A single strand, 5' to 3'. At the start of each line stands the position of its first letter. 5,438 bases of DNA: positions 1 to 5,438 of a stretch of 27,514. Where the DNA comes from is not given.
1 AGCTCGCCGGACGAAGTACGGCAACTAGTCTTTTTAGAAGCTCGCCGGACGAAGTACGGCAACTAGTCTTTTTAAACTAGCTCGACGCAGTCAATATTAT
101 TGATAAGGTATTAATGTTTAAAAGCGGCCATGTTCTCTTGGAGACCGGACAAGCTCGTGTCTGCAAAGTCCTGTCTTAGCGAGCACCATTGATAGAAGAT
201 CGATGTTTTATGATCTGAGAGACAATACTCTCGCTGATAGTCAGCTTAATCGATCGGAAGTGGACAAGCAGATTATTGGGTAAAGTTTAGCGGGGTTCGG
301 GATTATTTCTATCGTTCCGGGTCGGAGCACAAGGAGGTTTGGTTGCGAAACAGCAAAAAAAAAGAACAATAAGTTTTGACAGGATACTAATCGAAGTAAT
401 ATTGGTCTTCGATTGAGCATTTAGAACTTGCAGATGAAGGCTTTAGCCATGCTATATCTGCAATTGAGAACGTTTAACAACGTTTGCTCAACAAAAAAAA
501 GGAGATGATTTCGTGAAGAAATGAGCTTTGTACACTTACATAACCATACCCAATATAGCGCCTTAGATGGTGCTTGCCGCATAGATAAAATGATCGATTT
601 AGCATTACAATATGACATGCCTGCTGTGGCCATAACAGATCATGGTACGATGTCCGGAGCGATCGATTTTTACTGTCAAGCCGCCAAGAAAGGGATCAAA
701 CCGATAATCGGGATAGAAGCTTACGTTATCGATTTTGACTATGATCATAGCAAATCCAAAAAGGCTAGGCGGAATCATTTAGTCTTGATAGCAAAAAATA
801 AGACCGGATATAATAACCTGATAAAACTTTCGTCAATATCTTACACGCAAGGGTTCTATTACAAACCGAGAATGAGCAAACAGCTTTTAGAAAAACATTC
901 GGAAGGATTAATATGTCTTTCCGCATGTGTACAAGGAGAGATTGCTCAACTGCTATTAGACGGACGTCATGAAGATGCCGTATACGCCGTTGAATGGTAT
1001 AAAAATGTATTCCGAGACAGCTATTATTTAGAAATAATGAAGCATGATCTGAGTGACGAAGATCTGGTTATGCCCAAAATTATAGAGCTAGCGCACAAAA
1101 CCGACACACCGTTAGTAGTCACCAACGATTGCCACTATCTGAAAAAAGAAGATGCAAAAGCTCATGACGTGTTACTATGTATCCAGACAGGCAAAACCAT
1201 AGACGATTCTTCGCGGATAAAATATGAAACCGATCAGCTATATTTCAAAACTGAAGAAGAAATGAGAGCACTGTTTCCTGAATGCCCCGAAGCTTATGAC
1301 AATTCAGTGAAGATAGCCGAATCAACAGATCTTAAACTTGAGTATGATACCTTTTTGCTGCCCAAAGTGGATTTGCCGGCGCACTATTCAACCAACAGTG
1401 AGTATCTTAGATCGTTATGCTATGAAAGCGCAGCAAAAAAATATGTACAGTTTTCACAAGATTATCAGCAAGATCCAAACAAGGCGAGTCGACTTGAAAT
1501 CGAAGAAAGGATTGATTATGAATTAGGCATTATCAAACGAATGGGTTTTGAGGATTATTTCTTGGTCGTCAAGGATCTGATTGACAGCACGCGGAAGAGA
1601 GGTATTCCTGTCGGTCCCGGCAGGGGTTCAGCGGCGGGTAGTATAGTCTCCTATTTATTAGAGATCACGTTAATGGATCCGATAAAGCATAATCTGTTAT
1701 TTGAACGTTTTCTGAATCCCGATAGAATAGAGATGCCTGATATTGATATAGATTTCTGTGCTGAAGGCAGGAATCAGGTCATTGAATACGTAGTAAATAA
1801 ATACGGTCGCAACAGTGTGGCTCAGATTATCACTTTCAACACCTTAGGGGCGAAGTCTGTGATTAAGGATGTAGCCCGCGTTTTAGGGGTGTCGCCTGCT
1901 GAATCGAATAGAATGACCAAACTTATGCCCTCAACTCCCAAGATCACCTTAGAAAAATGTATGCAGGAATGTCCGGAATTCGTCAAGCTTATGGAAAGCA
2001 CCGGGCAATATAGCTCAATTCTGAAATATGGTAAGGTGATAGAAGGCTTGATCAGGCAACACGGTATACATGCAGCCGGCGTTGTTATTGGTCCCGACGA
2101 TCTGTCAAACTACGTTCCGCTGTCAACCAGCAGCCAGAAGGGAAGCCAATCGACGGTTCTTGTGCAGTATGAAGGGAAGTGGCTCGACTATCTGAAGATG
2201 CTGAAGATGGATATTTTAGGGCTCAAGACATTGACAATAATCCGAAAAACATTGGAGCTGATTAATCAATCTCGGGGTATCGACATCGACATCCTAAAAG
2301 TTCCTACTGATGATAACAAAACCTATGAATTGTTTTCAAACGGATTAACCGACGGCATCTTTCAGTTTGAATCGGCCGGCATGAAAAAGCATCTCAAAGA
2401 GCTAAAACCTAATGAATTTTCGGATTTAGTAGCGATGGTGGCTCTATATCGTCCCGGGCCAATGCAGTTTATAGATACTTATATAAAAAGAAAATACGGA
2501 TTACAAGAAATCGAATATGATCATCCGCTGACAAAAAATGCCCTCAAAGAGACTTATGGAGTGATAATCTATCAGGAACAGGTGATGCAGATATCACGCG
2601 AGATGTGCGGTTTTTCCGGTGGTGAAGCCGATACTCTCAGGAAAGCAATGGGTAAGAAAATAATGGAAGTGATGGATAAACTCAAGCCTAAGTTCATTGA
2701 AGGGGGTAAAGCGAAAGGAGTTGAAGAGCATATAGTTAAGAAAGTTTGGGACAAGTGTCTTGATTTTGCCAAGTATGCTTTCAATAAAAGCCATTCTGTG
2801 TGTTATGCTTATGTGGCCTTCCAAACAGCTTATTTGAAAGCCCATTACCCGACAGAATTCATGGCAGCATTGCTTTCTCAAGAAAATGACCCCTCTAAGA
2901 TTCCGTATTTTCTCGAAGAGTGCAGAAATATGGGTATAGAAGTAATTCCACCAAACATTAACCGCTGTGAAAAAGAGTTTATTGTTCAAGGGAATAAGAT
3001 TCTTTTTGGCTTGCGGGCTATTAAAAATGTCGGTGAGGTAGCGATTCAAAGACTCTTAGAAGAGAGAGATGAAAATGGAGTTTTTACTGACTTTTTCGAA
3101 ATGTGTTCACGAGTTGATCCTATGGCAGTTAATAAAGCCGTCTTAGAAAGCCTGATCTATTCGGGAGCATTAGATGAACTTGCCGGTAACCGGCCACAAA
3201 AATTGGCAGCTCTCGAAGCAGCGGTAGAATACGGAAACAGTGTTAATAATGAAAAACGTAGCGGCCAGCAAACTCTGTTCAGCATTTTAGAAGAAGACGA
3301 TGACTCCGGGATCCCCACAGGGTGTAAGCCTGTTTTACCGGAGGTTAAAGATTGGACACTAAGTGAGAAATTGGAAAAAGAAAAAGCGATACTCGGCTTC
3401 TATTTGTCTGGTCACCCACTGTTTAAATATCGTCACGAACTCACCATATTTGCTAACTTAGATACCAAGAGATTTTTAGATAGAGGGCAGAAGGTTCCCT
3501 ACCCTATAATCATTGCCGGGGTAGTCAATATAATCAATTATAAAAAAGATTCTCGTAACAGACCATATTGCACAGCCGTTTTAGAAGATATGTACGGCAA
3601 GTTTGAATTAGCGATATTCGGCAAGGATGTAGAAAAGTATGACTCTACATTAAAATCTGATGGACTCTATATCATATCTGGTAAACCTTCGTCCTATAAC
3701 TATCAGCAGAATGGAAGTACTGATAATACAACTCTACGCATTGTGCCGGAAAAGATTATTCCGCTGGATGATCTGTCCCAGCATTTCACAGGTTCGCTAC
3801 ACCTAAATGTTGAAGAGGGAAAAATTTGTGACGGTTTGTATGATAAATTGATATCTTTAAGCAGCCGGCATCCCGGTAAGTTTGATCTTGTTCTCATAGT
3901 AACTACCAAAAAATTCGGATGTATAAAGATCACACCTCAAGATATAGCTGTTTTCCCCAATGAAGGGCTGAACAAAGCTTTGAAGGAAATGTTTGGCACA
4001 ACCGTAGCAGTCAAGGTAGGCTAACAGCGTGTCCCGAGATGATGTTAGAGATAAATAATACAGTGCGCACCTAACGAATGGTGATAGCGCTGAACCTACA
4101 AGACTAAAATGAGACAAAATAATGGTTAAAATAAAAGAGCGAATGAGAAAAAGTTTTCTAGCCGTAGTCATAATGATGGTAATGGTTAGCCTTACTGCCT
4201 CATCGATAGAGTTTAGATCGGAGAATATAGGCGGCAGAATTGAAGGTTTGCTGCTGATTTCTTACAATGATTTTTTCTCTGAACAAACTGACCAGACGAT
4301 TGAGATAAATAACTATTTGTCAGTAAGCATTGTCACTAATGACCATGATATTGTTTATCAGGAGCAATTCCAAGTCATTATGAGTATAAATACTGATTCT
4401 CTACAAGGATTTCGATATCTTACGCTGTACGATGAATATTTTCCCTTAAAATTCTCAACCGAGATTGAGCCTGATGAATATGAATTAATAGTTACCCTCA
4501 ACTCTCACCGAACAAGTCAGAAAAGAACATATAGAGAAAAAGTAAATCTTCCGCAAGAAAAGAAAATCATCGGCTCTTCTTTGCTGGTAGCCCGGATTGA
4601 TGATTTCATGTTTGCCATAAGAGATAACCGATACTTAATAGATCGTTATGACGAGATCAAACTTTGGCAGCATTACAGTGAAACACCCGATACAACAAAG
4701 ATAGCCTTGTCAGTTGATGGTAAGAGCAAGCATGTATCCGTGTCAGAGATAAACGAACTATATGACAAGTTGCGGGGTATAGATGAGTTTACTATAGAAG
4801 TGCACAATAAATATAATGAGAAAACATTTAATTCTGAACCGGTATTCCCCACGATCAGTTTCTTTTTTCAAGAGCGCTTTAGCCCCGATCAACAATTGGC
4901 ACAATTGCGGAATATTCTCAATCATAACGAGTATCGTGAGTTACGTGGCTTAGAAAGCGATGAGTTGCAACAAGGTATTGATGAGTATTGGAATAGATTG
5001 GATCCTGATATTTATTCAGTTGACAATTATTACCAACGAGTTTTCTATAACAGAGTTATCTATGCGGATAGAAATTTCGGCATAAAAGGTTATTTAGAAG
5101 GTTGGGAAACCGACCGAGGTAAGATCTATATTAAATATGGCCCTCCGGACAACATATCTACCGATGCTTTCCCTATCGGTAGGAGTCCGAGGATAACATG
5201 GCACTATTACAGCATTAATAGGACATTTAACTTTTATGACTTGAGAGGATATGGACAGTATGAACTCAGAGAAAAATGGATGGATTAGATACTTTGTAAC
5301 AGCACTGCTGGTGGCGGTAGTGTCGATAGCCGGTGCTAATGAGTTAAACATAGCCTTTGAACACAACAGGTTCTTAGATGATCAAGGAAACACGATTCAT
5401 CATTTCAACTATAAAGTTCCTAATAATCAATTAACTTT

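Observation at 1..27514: Window is bracketed by inverted copies of a tandem 38-bp repeat family (2 units left, 3 units right)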

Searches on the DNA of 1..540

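Call 37: search_rna_families(source=window, start=1, end=540, threshold=evalue, max_evalue=1)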
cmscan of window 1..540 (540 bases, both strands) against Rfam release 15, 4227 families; matches with E-value up to 1: 0.
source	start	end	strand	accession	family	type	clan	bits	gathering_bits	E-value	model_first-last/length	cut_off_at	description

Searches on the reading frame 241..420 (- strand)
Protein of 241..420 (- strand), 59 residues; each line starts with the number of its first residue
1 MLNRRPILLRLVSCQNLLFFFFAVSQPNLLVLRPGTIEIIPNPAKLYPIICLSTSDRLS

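Call 82: find_encoding_contigs(protein=window:241-420:-, flank=10000, max_places=5)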
Protein window:241-420:- (59 aa): no gene with exactly this product is on record in the collection.

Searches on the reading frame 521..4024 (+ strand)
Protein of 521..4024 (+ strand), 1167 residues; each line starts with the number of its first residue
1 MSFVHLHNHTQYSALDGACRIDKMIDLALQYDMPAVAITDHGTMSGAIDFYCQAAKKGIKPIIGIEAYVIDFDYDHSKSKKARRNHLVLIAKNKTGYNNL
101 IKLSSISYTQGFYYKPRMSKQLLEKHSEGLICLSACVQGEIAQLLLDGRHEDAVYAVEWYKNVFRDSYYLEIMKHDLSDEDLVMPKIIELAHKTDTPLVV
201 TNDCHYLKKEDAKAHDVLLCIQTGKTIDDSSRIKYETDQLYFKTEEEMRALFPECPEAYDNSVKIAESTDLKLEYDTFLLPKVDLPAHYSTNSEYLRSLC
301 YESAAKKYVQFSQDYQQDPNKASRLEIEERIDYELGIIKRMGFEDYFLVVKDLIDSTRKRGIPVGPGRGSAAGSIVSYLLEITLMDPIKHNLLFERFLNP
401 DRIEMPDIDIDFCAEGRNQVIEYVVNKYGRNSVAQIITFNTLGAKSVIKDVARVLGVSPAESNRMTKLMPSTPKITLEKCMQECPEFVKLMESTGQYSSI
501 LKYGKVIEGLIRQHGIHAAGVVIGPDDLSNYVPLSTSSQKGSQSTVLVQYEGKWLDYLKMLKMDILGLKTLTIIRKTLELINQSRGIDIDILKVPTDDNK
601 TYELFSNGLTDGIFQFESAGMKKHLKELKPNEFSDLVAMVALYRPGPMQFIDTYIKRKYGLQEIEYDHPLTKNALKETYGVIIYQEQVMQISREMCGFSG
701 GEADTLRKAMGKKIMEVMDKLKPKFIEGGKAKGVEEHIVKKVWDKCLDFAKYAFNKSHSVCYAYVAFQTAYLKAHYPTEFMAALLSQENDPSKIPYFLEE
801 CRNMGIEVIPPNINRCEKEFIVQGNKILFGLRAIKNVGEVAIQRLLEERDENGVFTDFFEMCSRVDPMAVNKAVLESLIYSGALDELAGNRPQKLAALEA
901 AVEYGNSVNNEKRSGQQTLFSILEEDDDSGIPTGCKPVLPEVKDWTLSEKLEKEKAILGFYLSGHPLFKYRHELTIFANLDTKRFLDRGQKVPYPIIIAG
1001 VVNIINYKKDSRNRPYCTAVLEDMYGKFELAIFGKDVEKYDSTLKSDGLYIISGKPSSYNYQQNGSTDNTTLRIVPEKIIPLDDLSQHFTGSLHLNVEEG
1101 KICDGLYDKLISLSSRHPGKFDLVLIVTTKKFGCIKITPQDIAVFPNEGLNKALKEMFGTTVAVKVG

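Call 7: search_protein_families(library=ncbifam, proteins=[window:521-4024:+], max_evalue=0.00001)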
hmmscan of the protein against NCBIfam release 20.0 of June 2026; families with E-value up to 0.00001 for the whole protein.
window:521-4024:+ (1167 aa): 13 families
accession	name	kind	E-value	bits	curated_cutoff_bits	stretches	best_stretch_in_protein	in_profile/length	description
NF004226.0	PRK05673.1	equivalog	0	1315.2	1002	1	1-1161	4-1141/1146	DNA polymerase III subunit alpha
NF005298.0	PRK06826.1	equivalog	0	1294.2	1260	1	1-1161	3-1146/1151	DNA polymerase III subunit alpha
TIGR00594.1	polc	superfamily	0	1267.1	434.35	1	3-1033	1-1022/1022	DNA polymerase III subunit alpha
NF005617.0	PRK07374.1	equivalog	0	1029.1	1653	1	1-1052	1-1059/1170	DNA polymerase III subunit alpha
NF005377.0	PRK06920.1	equivalog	1.1e-277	924.1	1806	1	1-1161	1-1102/1108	DNA polymerase III subunit alpha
NF005516.0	PRK07135.1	equivalog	4.7e-214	713.5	1084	2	256-1047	193-951/974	DNA polymerase III DnaE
NF007079.0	PRK09532.1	equivalog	1.7e-213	711.4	1525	1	1-760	1-782/876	DNA polymerase III subunit alpha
NF004550.0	PRK05898.1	equivalog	1.4e-186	622.6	1182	2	193-891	132-813/971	DNA polymerase III subunit alpha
NF005582.0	PRK07279.1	equivalog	1.9e-182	608.9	1279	1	3-1058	2-949/1033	DNA polymerase III subunit alpha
NF004225.0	PRK05672.1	subfamily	6.6e-178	593.9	939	1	2-1054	5-1013/1047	error-prone DNA polymerase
NF005616.0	PRK07373.1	equivalog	5.1e-77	259.3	646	1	750-1056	34-343/449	DNA polymerase III subunit alpha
NF001688.0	PRK00448.1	equivalog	2.6e-66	224.1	873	3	77-388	607-913/1445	PolC-type DNA polymerase III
TIGR01405.1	polC_Gram_pos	equivalog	7.5e-62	209.4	1043.45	3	76-388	372-678/1211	DNA polymerase III subunit alpha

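Call 11: find_encoding_contigs(protein=window:521-4024:+, flank=10000, max_places=10)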
Protein window:521-4024:+ (1167 aa): no gene with exactly this product is on record in the collection.

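Call 19: find_homologous_proteins(query=window:521-4024:+, max_evalue=1e-50)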
Query window:521-4024:+ (1167 aa): 8000 proteins with E <= 1e-50 among 8000 candidates; the best 120 are listed.
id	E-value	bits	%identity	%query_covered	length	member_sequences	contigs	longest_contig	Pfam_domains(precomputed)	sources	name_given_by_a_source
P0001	0.0e+0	2673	100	100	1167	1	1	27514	PF02811.27,PF14579.13,PF01336.32,PF17657.7,PF07733.19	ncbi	-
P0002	0.0e+0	2280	84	100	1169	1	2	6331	PF02811.27,PF14579.13,PF01336.32,PF17657.7,PF07733.19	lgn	-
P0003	0.0e+0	1978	72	100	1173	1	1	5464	PF02811.27,PF14579.13,PF17657.7,PF07733.19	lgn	-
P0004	0.0e+0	1834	69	100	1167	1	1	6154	PF02811.27,PF14579.13,PF17657.7,PF07733.19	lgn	-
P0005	0.0e+0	1740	65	100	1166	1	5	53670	PF02811.27,PF14579.13,PF01336.32,PF17657.7,PF07733.19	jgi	jgi:DNA polymerase III subunit alpha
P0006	0.0e+0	1668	63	100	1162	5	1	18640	PF02811.27,PF14579.13,PF17657.7,PF07733.19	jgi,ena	-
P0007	0.0e+0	1665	63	100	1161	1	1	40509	PF02811.27,PF14579.13,PF17657.7,PF07733.19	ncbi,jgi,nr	ncbi:MAG: DNA polymerase III subunit alpha [Candidatus Cloacimonetes bacterium]|nr:DNA polymerase II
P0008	0.0e+0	1660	63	100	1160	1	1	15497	PF02811.27,PF14579.13,PF17657.7,PF07733.19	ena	-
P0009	0.0e+0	1659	62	100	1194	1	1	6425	PF02811.27,PF14579.13,PF17657.7,PF07733.19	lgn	-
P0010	0.0e+0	1641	63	100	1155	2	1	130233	PF02811.27,PF14579.13,PF17657.7,PF07733.19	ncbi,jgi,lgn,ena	ncbi:MAG: DNA polymerase III subunit alpha [Candidatus Cloacimonadia bacterium]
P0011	0.0e+0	1592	61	97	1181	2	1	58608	PF02811.27,PF14579.13,PF17657.7,PF07733.19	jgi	jgi:DNA polymerase-3 subunit alpha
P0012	0.0e+0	1505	59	99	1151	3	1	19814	PF02811.27,PF14579.13,PF01336.32,PF17657.7,PF07733.19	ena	-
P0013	0.0e+0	1495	58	99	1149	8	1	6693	PF02811.27,PF14579.13,PF01336.32,PF17657.7,PF07733.19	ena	-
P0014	0.0e+0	1493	58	99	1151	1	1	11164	PF02811.27,PF14579.13,PF01336.32,PF17657.7,PF07733.19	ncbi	-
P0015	0.0e+0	1493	58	99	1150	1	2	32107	PF02811.27,PF14579.13,PF01336.32,PF17657.7,PF07733.19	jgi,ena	-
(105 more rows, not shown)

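Call 20: find_encoding_contigs(protein=P0002, flank=10000, max_places=6)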
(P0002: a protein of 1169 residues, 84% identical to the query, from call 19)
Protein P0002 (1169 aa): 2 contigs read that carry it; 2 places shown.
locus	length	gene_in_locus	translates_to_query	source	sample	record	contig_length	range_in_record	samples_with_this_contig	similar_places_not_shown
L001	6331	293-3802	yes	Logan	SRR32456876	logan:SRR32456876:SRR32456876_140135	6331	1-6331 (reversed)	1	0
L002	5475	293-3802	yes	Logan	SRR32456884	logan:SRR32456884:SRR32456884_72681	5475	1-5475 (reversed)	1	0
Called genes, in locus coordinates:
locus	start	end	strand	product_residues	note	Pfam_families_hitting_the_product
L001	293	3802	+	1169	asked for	PF02811:PHP, PF07733:DNA_pol3_alpha, PF17657:DNA_pol3_finger, PF14579:HHH_6, PF01336:tRNA_anti-codon (weak)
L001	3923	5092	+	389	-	PF20094:GWxTD_dom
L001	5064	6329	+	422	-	?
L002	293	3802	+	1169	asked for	PF02811:PHP, PF07733:DNA_pol3_alpha, PF17657:DNA_pol3_finger, PF14579:HHH_6, PF01336:tRNA_anti-codon (weak)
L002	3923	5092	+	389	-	PF20094:GWxTD_dom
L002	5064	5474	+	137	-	?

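Call 21: find_encoding_contigs(protein=P0005, flank=10000, max_places=6)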
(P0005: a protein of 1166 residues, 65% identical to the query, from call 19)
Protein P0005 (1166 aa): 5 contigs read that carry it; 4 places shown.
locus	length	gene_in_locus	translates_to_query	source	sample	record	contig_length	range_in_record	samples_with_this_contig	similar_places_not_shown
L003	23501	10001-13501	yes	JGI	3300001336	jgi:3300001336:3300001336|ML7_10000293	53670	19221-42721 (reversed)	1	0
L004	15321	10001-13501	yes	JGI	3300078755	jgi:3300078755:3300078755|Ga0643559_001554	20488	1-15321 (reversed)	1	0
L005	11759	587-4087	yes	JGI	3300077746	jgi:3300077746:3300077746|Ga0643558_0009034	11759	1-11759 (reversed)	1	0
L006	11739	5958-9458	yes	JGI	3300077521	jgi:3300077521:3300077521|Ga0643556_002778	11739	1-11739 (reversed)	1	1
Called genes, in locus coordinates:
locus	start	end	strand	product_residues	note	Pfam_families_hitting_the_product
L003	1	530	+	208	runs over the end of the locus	PF01592:NifU_N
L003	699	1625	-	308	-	PF01032:FecCD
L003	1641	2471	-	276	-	PF01497:Peripla_BP_2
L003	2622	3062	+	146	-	-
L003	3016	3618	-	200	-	PF01121:CoaE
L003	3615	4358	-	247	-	PF19293:CdaA_N, PF02457:DAC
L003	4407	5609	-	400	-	PF00809:Pterin_bind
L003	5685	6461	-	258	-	PF03544:TonB_C (weak)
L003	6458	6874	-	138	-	PF02472:ExbD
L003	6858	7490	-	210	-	PF01618:MotA_ExbB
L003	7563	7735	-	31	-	-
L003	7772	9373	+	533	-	PF12895:ANAPC3 (weak), PF00515:TPR_1 (weak), PF07719:TPR_2 (weak), PF13432:TPR_16, PF14559:TPR_19 (weak), PF13429:TPR_15 (weak), PF13432:TPR_16, PF14559:TPR_19, +18 more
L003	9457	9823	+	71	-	-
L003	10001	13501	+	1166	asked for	PF02811:PHP, PF07733:DNA_pol3_alpha, PF17657:DNA_pol3_finger, PF14579:HHH_6, PF01336:tRNA_anti-codon (weak)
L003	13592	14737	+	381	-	PF20094:GWxTD_dom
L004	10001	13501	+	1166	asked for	PF02811:PHP, PF07733:DNA_pol3_alpha, PF17657:DNA_pol3_finger, PF14579:HHH_6, PF01336:tRNA_anti-codon (weak)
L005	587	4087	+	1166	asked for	PF02811:PHP, PF07733:DNA_pol3_alpha, PF17657:DNA_pol3_finger, PF14579:HHH_6, PF01336:tRNA_anti-codon (weak)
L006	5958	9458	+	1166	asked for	PF02811:PHP, PF07733:DNA_pol3_alpha, PF17657:DNA_pol3_finger, PF14579:HHH_6, PF01336:tRNA_anti-codon (weak)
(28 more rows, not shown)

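Call 26: list_cluster_members(proteins=[P0001, P0002, P0003, P0004])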
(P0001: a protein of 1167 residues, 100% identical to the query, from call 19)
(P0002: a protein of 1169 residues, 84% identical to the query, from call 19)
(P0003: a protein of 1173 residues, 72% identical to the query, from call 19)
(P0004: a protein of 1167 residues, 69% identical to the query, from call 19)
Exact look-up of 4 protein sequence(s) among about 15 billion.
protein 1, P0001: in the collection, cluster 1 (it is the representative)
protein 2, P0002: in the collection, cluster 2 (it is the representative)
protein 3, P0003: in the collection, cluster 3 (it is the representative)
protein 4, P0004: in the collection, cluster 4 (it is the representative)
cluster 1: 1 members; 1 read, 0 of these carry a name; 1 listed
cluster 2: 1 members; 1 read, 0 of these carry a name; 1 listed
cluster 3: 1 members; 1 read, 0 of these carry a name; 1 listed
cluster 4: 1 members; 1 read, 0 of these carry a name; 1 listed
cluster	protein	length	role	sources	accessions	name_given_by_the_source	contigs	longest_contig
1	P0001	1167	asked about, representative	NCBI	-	-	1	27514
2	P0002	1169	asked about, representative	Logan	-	-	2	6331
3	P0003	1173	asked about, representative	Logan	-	-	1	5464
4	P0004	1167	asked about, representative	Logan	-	-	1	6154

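Call 48: find_encoding_contigs(protein=P0003, flank=10000, max_places=5)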
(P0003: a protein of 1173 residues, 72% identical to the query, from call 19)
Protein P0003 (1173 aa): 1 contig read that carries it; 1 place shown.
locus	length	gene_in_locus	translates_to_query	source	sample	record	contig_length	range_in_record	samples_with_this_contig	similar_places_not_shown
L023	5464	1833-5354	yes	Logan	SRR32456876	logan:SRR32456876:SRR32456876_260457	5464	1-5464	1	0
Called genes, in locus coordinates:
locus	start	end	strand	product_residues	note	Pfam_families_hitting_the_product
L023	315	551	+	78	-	PF06305:LapA_dom (weak)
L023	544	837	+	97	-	-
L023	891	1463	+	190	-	PF04229:GrpB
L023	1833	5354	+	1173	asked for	PF02811:PHP, PF07733:DNA_pol3_alpha, PF17657:DNA_pol3_finger, PF14579:HHH_6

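Call 49: find_encoding_contigs(protein=P0004, flank=10000, max_places=5)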
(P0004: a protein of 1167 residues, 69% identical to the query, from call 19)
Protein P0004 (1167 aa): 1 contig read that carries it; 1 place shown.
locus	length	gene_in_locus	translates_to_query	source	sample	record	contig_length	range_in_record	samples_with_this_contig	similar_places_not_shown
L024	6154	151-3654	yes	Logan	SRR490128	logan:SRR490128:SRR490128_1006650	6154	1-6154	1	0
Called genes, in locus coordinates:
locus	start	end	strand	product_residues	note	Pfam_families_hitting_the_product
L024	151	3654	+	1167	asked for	PF02811:PHP, PF07733:DNA_pol3_alpha, PF17657:DNA_pol3_finger, PF14579:HHH_6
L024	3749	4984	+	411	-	PF20094:GWxTD_dom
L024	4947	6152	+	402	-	?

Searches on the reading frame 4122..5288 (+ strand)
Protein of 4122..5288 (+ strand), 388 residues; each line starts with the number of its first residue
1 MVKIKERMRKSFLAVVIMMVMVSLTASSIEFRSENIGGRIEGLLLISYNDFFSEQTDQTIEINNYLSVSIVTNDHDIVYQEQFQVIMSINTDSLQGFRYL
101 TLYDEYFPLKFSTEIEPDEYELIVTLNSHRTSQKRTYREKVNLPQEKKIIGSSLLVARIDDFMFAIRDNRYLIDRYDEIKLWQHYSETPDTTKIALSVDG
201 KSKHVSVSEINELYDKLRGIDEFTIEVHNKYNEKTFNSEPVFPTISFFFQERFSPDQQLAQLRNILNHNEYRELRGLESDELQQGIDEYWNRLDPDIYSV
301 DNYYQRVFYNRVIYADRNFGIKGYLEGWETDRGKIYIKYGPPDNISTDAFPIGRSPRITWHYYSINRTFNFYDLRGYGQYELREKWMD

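Call 7: search_protein_families(library=ncbifam, proteins=[window:4122-5288:+], max_evalue=0.00001)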
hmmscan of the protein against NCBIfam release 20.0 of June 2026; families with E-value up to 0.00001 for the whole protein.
window:4122-5288:+ (388 aa): 1 family
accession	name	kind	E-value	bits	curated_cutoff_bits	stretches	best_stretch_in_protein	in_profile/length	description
TIGR04514.1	GWxTD_dom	domain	5e-24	84.8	28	1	259-363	3-105/105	GWxTD domain-containing protein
